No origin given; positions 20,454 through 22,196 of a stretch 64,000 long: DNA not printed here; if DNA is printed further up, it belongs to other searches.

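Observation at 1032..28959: A 28-kb surface-glycan locus with two flippases, a polymerase and an unusually large set of modification enzymes.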

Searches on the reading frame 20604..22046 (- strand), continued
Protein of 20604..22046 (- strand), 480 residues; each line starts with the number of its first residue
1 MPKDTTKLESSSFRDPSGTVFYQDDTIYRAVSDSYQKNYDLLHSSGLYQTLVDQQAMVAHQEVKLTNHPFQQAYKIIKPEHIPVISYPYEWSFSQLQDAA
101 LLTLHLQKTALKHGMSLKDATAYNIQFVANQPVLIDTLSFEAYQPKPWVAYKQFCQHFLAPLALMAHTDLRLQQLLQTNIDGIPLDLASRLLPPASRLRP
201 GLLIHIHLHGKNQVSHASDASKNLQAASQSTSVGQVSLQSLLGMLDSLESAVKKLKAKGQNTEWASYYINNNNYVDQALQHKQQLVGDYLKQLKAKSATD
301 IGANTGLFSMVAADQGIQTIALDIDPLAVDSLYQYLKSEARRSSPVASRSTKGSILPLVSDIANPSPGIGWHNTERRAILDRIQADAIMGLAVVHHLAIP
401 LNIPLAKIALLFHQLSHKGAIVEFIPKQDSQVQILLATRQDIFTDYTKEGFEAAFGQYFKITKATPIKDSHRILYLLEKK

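Call 64: search_protein_families(library=pfam, proteins=[L024:4184-6097:+, L056:11462-13075:+, L071:11373-13541:+, L067:4066-5079:+, L079:5003-6001:+], max_evalue=1)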
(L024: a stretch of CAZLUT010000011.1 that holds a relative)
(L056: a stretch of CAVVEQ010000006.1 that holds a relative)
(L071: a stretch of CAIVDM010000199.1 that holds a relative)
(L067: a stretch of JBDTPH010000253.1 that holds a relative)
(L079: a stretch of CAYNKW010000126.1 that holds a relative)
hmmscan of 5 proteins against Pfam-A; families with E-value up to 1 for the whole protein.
L024:4184-6097:+ (637 aa): 2 families
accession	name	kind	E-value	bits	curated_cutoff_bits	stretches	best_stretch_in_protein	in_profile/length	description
PF00884.28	Sulfatase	-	5.8e-08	32.8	25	1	255-491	36-248/301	Sulfatase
PF02995.22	DUF229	-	0.053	12.6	25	1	451-495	311-357/496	Protein of unknown function (DUF229)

L056:11462-13075:+ (537 aa): 3 families
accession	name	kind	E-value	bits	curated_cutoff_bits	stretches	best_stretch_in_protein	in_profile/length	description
PF05159.20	Capsule_synth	-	1.9e-07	31.3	20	1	316-432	153-266/310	Capsule polysaccharide biosynthesis protein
PF07085.17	DRTGG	-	0.23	11.8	25.2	0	190-231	51-90/105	DRTGG domain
PF02350.25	Epimerase_2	-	0.27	10.5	30.6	1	366-426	232-283/347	UDP-N-acetylglucosamine 2-epimerase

L071:11373-13541:+ (722 aa): 4 families
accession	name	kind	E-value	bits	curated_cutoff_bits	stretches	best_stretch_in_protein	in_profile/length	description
PF00884.28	Sulfatase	-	2.2e-15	57.2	25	1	351-508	150-300/301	Sulfatase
PF01663.27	Phosphodiest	-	7.1e-07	29.6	23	1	414-454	184-224/342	Type I phosphodiesterase / nucleotide pyrophosphatase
PF16347.10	SGSH_C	-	0.001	19.7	29.3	1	468-521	11-65/154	N-sulphoglucosamine sulphohydrolase, C-terminal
PF02995.22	DUF229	-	0.25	10.4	25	1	414-458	306-350/496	Protein of unknown function (DUF229)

L067:4066-5079:+ (337 aa): 3 families
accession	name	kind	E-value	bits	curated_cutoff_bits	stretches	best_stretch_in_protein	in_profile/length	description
PF02687.27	FtsX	-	0.014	15.9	25.5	1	6-37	42-73/120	FtsX-like permease C-terminal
PF07332.16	Phage_holin_3_6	-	0.026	15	28.4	1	17-57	71-111/116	Putative Actinobacterial Holin-X, holin superfamily III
PF01769.21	MgtE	-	0.045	14.5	27.6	1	8-35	34-62/125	Divalent cation transporter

L079:5003-6001:+ (332 aa): 3 families
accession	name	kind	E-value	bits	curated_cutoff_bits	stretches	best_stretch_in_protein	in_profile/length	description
PF00535.33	Glycos_transf_2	-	2.6e-20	73.4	23.3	1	21-184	1-167/168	Glycosyl transferase family 2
PF13641.12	Glyco_tranf_2_3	-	1.1e-07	32.6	27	1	18-218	1-208/230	Glycosyltransferase like family 2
PF13632.12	Glyco_trans_2_3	-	0.035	14.4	27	1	169-217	72-119/198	Glycosyl transferase family group 2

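Call 70: find_encoding_contigs(protein=P0130, flank=10000, max_places=2)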
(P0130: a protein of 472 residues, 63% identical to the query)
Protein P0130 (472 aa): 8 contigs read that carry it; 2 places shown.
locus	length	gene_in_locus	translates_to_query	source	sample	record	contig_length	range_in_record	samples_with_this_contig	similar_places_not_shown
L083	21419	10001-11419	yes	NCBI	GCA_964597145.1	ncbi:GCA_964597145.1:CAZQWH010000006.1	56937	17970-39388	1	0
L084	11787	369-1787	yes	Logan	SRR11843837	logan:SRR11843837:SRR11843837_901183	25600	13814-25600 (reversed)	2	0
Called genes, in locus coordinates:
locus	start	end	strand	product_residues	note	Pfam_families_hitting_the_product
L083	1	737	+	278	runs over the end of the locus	PF00512:HisKA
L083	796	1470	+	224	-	PF18915:DUF5667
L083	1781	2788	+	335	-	PF01073:3Beta_HSD, PF01370:Epimerase, PF02719:Polysacc_synt_2, PF04321:RmlD_sub_bind, PF05368:NmrA (weak), PF07993:NAD_binding_4 (faint), PF08659:KR (weak), PF16363:GDP_Man_Dehyd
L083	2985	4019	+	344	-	PF01073:3Beta_HSD, PF01370:Epimerase, PF02719:Polysacc_synt_2, PF04321:RmlD_sub_bind, PF07993:NAD_binding_4 (weak), PF13460:NAD_binding_10 (weak), PF16363:GDP_Man_Dehyd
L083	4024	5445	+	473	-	PF01943:Polysacc_synt, PF13440:Polysacc_synt_3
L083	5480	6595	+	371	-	PF13450:NAD_binding_8, PF01593:Amino_oxidase (faint), PF03275:GLF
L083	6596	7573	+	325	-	PF00535:Glycos_transf_2, PF13641:Glyco_tranf_2_3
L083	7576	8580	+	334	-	PF00535:Glycos_transf_2, PF13641:Glyco_tranf_2_3, PF13632:Glyco_trans_2_3 (weak)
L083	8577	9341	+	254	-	PF00535:Glycos_transf_2, PF10111:Glyco_tranf_2_2, PF13641:Glyco_tranf_2_3, PF13632:Glyco_trans_2_3 (weak)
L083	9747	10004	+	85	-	-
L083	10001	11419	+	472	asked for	PF08242:Methyltransf_12 (faint)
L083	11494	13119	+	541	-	-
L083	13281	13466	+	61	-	-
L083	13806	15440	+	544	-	-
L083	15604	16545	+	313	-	PF13578:Methyltransf_24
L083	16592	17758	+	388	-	PF04230:PS_pyruv_trans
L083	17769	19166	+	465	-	PF01943:Polysacc_synt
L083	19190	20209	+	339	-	PF00881:Nitroreductase (weak)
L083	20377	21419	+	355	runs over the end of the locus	PF13439:Glyco_transf_4, PF13477:Glyco_trans_4_2 (faint), PF13579:Glyco_trans_4_4, PF00534:Glycos_transf_1, PF13692:Glyco_trans_1_4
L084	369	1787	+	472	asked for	PF08242:Methyltransf_12 (faint)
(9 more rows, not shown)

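Call 91: search_protein_families(library=pfam, alignment_id=A6, max_evalue=0.00001)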
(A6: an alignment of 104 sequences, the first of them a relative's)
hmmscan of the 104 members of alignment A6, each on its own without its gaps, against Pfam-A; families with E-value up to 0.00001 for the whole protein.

A. member 1, L004:5595-6662:- (355 aa): 5 families
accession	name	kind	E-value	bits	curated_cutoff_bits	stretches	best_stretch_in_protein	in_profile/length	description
PF01041.23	DegT_DnrJ_EryC1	-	1.2e-132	442.9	19.8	1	8-351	2-356/360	DegT/DnrJ/EryC1/StrS aminotransferase family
PF00155.27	Aminotran_1_2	-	7.9e-08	32.3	19.7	1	30-158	42-192/361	Aminotransferase class I and II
PF01212.27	Beta_elim_lyase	-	2.3e-07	30.9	27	1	28-262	30-270/288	Beta-eliminating lyase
PF01053.26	Cys_Met_Meta_PP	-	5.3e-06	25.7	27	1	34-157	56-179/381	Cys/Met metabolism PLP-dependent enzyme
PF00266.25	Aminotran_5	-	9.6e-06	25.2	21.5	0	49-156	65-180/371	Aminotransferase class-V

B. families by the number of members that match (of 104 scanned): 154 families (the first 25 are shown)
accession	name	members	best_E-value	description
PF01370.27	Epimerase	5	2.9e-64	NAD dependent epimerase/dehydratase family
PF00534.26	Glycos_transf_1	5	3.4e-37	Glycosyl transferases group 1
PF13692.12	Glyco_trans_1_4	5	4.3e-26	Glycosyl transferases group 1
PF16363.11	GDP_Man_Dehyd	4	4.2e-59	GDP-mannose 4,6 dehydratase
PF01073.25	3Beta_HSD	4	6.5e-28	3-beta hydroxysteroid dehydrogenase/isomerase family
PF02719.21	Polysacc_synt_2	4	9.7e-21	Polysaccharide biosynthesis protein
PF04321.23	RmlD_sub_bind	4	7.7e-16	RmlD substrate binding domain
PF07993.18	NAD_binding_4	4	8.6e-14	Male sterility protein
PF00155.27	Aminotran_1_2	3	1e-44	Aminotransferase class I and II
PF00535.33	Glycos_transf_2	3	1.7e-28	Glycosyl transferase family 2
PF00005.33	ABC_tran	3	2.6e-26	ABC transporter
PF09594.16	GT87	3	5.5e-22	Glycosyltransferase family 87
PF00685.33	Sulfotransfer_1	3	1.6e-18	Sulfotransferase domain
PF01041.23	DegT_DnrJ_EryC1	2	1.2e-132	DegT/DnrJ/EryC1/StrS aminotransferase family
PF01933.23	CofD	2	3e-96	2-phospho-L-lactate transferase CofD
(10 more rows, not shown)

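Call 92: search_protein_families(library=padloc, proteins=[window:20604-22046:-], max_evalue=0.001)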
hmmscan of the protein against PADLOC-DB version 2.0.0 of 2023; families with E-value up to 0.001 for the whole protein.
window:20604-22046:- (480 aa): 1 family
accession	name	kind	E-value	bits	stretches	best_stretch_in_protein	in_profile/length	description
PDLC04134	mad2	-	0.00041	17.3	1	280-429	277-400/492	mads_2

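Call 96: find_encoding_contigs(protein=P0144, flank=10000, max_places=1)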
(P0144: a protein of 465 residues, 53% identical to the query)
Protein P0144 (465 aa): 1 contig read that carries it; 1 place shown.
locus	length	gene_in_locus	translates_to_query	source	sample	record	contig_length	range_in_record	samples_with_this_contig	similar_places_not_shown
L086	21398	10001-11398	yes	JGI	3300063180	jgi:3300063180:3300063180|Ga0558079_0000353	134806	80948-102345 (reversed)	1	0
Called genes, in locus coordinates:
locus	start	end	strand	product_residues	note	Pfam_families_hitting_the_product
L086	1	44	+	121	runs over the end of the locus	-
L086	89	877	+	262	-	PF00512:HisKA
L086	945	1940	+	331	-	PF03706:LPG_synthase_TM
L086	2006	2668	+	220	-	PF18915:DUF5667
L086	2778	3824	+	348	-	PF00106:adh_short, PF01073:3Beta_HSD, PF01370:Epimerase, PF02719:Polysacc_synt_2, PF04321:RmlD_sub_bind, PF08659:KR, PF13460:NAD_binding_10, PF16363:GDP_Man_Dehyd, +2 more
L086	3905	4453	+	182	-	PF28549:NDPSase_N, PF00293:NUDIX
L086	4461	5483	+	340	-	PF01073:3Beta_HSD, PF01370:Epimerase, PF02719:Polysacc_synt_2, PF04321:RmlD_sub_bind, PF07993:NAD_binding_4 (weak), PF13460:NAD_binding_10 (weak), PF16363:GDP_Man_Dehyd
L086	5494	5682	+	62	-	-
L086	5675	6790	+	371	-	PF01266:DAO (weak), PF01593:Amino_oxidase (weak), PF12831:FAD_oxidored (faint), PF13450:NAD_binding_8, PF03275:GLF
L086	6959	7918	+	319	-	PF00535:Glycos_transf_2, PF13641:Glyco_tranf_2_3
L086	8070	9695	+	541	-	-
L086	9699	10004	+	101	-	-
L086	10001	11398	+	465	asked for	-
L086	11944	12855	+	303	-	PF00535:Glycos_transf_2, PF10111:Glyco_tranf_2_2 (weak), PF13641:Glyco_tranf_2_3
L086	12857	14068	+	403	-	PF13439:Glyco_transf_4 (faint), PF20706:GT4-conflict, PF00534:Glycos_transf_1, PF13692:Glyco_trans_1_4, PF13524:Glyco_trans_1_2 (faint)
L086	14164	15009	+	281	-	PF05148:Methyltransf_8 (weak), PF06325:PrmA (weak), PF13489:Methyltransf_23, PF01209:Ubie_methyltran (weak), PF13847:Methyltransf_31, PF08241:Methyltransf_11, PF08242:Methyltransf_12, PF13649:Methyltransf_25, +2 more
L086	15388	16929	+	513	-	PF01943:Polysacc_synt, PF13440:Polysacc_synt_3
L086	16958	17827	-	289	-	PF01209:Ubie_methyltran, PF13489:Methyltransf_23, PF08241:Methyltransf_11, PF08242:Methyltransf_12, PF13649:Methyltransf_25, PF13847:Methyltransf_31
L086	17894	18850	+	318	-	PF13641:Glyco_tranf_2_3, PF00535:Glycos_transf_2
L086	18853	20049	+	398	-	PF13439:Glyco_transf_4 (faint), PF00534:Glycos_transf_1 (weak), PF13692:Glyco_trans_1_4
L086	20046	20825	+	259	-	PF00535:Glycos_transf_2, PF10111:Glyco_tranf_2_2, PF13641:Glyco_tranf_2_3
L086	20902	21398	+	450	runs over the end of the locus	PF04932:Wzy_C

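Call 97: find_encoding_contigs(protein=P0140, flank=10000, max_places=1)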
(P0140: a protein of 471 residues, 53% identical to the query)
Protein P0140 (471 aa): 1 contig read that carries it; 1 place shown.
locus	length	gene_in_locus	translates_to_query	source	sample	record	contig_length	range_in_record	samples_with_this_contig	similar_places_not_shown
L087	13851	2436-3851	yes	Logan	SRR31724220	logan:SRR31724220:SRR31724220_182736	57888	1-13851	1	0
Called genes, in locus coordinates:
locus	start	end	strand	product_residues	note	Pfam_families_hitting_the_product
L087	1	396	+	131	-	?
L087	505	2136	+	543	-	-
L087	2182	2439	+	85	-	-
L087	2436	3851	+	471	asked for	-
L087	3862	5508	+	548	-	PF00884:Sulfatase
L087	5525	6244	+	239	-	PF05219:DREV (weak), PF13489:Methyltransf_23, PF08242:Methyltransf_12, PF13649:Methyltransf_25 (faint), PF13847:Methyltransf_31, PF08241:Methyltransf_11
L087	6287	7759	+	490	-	PF01943:Polysacc_synt, PF13440:Polysacc_synt_3, PF03023:MurJ, PF01554:MatE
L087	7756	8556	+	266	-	PF13641:Glyco_tranf_2_3, PF00535:Glycos_transf_2, PF10111:Glyco_tranf_2_2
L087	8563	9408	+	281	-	PF00535:Glycos_transf_2, PF13641:Glyco_tranf_2_3, PF13506:Glyco_transf_21 (weak)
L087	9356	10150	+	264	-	PF00535:Glycos_transf_2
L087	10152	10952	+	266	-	PF03141:Methyltransf_29, PF01209:Ubie_methyltran, PF02353:CMAS (weak), PF13489:Methyltransf_23, PF13847:Methyltransf_31, PF08241:Methyltransf_11, PF08242:Methyltransf_12, PF13649:Methyltransf_25, +2 more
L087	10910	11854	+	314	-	PF00535:Glycos_transf_2, PF13641:Glyco_tranf_2_3, PF13632:Glyco_trans_2_3 (weak)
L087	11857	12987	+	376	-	PF13439:Glyco_transf_4, PF13579:Glyco_trans_4_4, PF20706:GT4-conflict (weak), PF00534:Glycos_transf_1, PF13692:Glyco_trans_1_4, PF13524:Glyco_trans_1_2 (weak)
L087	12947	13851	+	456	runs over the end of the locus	PF04932:Wzy_C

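Call 105: list_cluster_members(proteins=[P0130, P0161, P0173, P0016, P0396, P0019, P0090, P0109, P0455, P0499])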
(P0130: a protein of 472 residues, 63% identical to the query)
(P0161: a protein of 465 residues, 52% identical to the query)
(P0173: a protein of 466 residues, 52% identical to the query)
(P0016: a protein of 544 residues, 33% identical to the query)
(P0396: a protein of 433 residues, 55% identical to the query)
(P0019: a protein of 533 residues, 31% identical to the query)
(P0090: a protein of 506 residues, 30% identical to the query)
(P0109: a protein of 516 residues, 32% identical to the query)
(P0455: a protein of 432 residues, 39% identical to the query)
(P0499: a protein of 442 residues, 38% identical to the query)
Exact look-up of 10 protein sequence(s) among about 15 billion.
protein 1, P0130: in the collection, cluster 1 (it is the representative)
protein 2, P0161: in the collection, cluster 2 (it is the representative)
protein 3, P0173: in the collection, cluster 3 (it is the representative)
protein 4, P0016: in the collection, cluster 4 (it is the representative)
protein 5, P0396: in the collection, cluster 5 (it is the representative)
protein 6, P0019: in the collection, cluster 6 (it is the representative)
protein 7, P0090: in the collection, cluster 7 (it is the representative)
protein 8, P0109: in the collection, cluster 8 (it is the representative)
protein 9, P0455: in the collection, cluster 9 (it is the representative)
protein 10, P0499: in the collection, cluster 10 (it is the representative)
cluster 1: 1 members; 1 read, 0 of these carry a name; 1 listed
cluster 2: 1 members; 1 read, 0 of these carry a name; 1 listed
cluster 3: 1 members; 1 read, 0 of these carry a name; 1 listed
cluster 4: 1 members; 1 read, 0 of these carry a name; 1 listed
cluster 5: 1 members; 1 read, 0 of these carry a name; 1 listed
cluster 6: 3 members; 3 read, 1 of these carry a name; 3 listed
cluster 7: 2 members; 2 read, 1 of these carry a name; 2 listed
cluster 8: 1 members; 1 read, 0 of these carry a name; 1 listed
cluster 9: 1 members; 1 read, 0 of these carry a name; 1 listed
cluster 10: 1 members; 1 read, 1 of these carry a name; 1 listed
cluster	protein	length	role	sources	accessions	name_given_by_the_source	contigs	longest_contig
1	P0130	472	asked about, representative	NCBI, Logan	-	-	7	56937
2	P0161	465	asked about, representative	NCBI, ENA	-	-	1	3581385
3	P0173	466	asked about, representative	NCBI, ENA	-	-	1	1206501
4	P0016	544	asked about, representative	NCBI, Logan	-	-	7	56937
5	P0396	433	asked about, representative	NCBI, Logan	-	-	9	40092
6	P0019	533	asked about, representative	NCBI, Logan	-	-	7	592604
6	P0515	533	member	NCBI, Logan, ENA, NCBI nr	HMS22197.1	MAG TPA: hypothetical protein PKA38_00355 [Candidatus Levybacteria bacterium] | hypothetical protein [Candidatus Levybacteria bacterium]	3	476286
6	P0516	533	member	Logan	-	-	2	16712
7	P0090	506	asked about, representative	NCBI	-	-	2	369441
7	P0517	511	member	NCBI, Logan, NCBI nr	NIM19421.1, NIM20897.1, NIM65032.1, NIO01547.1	MAG: hypothetical protein GTO51_03465 [Candidatus Latescibacteria bacterium] | hypothetical protein [Candidatus Latescibacterota bacterium]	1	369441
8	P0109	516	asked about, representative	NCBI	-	-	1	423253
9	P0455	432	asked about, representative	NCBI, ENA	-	-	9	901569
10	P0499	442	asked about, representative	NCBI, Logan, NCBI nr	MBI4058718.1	UDP-N-acetylmuramoyl-L-alanyl-D-glutamate--2,6-diaminopimelate ligase [Candidatus ...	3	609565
